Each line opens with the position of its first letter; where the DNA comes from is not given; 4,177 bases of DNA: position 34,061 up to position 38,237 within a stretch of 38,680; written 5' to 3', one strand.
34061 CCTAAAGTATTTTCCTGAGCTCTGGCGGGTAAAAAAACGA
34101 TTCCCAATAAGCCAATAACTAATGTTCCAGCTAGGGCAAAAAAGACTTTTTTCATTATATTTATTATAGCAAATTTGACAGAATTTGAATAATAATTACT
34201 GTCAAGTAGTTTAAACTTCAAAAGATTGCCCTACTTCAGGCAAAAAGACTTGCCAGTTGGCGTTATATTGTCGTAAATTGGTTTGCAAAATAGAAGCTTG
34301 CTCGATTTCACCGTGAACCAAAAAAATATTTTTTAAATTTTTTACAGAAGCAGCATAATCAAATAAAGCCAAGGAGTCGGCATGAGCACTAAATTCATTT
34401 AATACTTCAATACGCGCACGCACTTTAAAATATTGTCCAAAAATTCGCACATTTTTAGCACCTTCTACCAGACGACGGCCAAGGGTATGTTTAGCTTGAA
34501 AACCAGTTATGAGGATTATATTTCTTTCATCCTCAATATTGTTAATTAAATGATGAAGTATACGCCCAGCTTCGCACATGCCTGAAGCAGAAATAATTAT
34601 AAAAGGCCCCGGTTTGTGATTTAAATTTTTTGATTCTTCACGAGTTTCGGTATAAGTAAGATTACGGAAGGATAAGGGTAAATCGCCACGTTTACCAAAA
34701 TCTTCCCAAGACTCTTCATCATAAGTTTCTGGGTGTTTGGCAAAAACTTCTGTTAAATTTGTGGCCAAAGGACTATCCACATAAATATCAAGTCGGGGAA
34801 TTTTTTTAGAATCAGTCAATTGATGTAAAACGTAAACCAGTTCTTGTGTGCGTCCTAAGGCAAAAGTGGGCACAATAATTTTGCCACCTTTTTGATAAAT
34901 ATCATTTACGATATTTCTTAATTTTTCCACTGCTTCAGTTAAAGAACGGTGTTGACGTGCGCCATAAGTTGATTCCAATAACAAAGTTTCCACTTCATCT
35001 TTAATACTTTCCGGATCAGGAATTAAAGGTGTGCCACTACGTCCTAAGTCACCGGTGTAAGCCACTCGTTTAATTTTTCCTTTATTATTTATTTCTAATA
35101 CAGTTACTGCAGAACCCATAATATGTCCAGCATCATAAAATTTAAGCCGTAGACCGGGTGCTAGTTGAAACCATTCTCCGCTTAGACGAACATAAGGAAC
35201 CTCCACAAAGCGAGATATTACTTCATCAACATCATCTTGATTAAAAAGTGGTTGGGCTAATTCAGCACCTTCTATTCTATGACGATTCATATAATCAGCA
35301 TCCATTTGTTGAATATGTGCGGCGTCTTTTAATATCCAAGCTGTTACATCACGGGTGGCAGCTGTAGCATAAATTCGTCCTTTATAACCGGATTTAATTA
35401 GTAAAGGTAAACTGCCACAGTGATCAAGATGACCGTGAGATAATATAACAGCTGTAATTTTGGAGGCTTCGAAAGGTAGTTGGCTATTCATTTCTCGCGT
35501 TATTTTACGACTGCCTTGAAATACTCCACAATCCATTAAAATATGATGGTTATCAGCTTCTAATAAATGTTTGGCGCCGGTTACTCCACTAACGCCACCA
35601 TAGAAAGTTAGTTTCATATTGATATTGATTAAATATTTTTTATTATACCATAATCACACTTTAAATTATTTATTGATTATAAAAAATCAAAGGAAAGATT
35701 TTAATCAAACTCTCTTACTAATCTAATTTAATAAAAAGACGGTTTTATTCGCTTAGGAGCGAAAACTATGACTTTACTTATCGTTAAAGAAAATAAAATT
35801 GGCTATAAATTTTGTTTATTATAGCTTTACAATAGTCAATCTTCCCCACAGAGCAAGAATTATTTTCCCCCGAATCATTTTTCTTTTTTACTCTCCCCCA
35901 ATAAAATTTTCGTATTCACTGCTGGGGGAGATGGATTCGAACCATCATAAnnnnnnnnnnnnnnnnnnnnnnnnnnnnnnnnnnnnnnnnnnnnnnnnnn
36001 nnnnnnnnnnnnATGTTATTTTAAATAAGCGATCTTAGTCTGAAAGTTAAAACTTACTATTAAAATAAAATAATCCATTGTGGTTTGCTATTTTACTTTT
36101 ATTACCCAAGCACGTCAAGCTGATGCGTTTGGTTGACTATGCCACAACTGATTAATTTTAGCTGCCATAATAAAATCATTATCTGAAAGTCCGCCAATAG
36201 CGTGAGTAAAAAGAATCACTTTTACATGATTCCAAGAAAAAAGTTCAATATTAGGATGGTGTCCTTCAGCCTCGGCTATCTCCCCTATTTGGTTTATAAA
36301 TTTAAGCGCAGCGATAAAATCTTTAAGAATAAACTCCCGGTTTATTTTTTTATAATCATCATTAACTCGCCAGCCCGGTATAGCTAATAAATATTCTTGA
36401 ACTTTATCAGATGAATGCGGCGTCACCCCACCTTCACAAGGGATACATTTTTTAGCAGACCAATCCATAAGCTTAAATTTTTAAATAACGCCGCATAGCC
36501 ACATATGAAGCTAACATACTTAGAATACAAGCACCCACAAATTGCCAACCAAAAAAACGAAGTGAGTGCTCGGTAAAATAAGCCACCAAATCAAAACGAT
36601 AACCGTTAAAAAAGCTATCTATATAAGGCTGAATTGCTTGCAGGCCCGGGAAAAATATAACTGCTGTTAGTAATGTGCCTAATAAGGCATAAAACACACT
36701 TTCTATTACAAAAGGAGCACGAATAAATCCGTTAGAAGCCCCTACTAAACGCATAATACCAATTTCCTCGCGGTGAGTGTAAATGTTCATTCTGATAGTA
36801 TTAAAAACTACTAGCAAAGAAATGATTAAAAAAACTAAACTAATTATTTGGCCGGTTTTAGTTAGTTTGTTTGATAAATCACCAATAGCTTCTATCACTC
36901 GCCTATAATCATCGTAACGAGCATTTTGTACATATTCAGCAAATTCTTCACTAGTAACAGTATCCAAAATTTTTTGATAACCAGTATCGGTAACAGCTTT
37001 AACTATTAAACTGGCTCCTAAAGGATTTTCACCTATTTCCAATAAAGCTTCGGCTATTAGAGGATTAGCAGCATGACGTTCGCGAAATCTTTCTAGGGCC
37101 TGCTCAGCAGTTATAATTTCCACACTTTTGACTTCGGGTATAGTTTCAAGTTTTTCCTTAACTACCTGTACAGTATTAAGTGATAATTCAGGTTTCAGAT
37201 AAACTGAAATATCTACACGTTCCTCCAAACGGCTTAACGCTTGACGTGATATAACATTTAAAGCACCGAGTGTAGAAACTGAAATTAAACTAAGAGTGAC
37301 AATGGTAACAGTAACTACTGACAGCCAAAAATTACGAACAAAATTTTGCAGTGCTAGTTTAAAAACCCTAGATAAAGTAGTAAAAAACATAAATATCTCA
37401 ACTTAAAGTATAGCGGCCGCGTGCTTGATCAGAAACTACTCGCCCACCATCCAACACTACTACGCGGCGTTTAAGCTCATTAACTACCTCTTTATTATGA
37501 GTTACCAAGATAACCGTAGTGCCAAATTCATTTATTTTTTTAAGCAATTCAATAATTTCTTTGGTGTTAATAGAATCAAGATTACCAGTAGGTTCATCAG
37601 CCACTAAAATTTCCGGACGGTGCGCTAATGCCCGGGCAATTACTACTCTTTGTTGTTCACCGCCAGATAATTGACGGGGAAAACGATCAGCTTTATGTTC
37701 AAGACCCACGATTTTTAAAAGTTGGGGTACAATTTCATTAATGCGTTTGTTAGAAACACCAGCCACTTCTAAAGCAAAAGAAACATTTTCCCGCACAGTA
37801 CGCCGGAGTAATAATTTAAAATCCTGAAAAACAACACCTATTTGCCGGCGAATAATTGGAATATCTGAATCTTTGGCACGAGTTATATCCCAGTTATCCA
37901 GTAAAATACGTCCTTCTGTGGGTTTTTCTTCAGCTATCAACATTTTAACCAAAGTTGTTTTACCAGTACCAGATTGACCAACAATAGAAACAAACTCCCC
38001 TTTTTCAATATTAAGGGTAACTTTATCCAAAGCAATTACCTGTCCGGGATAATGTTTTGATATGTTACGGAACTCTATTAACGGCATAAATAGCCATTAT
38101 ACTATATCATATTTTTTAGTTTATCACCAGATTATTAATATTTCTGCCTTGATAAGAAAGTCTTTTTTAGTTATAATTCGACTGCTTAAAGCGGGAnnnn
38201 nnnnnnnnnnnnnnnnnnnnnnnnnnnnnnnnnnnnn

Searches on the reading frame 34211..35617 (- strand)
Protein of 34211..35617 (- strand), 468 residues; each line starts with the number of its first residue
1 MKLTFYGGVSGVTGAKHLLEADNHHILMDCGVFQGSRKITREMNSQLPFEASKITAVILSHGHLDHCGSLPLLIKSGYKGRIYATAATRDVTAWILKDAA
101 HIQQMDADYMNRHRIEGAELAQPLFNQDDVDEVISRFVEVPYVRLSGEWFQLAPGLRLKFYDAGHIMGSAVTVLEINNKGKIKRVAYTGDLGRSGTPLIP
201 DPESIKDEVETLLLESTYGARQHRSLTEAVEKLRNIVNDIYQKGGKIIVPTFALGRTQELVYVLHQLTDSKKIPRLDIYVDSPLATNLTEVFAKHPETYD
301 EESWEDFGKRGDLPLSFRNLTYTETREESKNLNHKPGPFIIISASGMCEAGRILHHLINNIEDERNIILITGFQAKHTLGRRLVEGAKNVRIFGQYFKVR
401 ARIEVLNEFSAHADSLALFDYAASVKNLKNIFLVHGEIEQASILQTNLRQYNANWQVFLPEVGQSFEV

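Call 23: search_protein_families(library=pfam, proteins=[window:34211-35617:-], max_evalue=1)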
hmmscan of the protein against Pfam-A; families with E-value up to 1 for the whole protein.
window:34211-35617:- (468 aa): 7 families
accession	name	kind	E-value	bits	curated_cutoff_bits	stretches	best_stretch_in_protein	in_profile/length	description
PF10996.14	Beta-Casp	-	1.3e-40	139.1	27.7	1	257-383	1-120/120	Beta-Casp domain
PF00753.33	Lactamase_B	-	3.3e-12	47.2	22.7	1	18-236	10-187/196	Metallo-beta-lactamase superfamily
PF16661.11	Lactamase_B_6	-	1.4e-11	44.6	27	1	18-175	1-150/193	Metallo-beta-lactamase superfamily domain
PF07521.17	RMMBL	-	2e-11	44.1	21.6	1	398-460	3-63/63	Zn-dependent metallo-hydrolase RNA specificity domain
PF12706.13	Lactamase_B_2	-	1.1e-08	35.3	27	1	25-116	2-91/200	Beta-lactamase superfamily domain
PF19583.5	ODP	-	0.00077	19.8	27.2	1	16-94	5-81/194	ODP family beta lactamase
PF01113.26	DapB_N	-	0.15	12.6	25.6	1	350-425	9-90/124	Dihydrodipicolinate reductase, N-terminus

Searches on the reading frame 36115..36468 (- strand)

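Call 23: search_protein_families(library=pfam, proteins=[window:36115-36468:-], max_evalue=1)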
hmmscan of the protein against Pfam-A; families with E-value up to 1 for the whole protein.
window:36115-36468:- (117 aa): 1 family
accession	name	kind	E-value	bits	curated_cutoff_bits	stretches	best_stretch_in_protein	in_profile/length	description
PF01329.24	Pterin_4a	-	3.8e-29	101.1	26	1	17-108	2-91/91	Pterin 4 alpha carbinolamine dehydratase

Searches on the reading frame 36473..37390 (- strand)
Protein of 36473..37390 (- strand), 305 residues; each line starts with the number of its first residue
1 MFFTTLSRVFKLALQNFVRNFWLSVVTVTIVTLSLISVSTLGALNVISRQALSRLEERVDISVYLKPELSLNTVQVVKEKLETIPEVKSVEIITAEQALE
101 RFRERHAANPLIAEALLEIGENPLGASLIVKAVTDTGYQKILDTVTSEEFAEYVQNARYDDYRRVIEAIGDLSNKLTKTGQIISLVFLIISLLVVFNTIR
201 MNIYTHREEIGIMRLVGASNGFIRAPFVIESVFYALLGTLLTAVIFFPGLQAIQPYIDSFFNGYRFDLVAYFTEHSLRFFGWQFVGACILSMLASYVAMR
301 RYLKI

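Call 23: search_protein_families(library=pfam, proteins=[window:36473-37390:-], max_evalue=1)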
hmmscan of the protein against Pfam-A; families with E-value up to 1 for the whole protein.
window:36473-37390:- (305 aa): 3 families
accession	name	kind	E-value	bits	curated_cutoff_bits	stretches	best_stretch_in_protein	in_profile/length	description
PF02687.27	FtsX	-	3.3e-16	59.8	25.5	1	182-304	2-117/120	FtsX-like permease C-terminal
PF18075.7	FtsX_ECD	-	1.2e-14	55.1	23.5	1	59-147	1-89/96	FtsX extracellular domain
PF11283.13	DUF3084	-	0.63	10.5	25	0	26-51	43-68/77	Protein of unknown function (DUF3084)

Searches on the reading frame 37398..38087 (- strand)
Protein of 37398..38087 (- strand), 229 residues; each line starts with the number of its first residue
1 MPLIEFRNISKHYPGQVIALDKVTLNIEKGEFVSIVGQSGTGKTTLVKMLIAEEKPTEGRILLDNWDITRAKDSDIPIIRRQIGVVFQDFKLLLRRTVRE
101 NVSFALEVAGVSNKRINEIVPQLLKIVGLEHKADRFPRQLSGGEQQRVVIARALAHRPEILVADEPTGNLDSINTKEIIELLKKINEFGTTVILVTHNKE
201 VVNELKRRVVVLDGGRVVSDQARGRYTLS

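Call 23: search_protein_families(library=pfam, proteins=[window:37398-38087:-], max_evalue=1)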
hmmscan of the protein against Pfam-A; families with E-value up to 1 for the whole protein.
window:37398-38087:- (229 aa): 49 families (the best 25 are shown)
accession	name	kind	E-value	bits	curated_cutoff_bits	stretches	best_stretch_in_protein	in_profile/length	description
PF00005.33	ABC_tran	-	2.8e-37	128.8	25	1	20-167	1-136/137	ABC transporter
PF02463.25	SMC_N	-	5.2e-07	29.8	40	1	22-210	17-210/220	RecF/RecN/SMC N terminal domain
PF13401.12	AAA_22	-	2.9e-06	28.1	27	1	31-197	6-123/130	AAA domain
PF20720.3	nSTAND3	-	2.9e-06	27.5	27.2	1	26-53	13-40/155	Novel STAND NTPase 3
PF13304.12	AAA_21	-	3.8e-05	24.4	27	1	137-202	235-303/304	AAA domain, putative AbiEii toxin, Type IV TA system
PF13479.12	AAA_24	-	4.8e-05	23.7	27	1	33-54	5-23/195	AAA domain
PF03193.22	RsgA_GTPase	-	7.4e-05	23.1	30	1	21-55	98-131/174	RsgA GTPase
PF13191.12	AAA_16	-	0.00026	22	32.6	1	29-107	23-92/167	AAA ATPase domain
PF01935.23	DUF87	-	0.0017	18.9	23.2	1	31-53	24-46/220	Helicase HerA, central domain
PF13481.12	AAA_25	-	0.0017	18.5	27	1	27-47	30-50/195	AAA domain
PF03205.20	MobB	-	0.0019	18.5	26.6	1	33-57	2-26/133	Molybdopterin guanine dinucleotide synthesis protein B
PF06745.19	ATPase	-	0.0028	17.5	26.6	1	20-49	8-38/231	KaiC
PF00004.35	AAA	-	0.0039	18.1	21.2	1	35-54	3-22/131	ATPase family associated with various cellular activities (AAA)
PF13555.12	AAA_29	-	0.0053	16.9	27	1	21-47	13-39/61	P-loop containing region of AAA domain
PF13604.12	AAA_30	-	0.0054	16.9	27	1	29-50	17-38/191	AAA domain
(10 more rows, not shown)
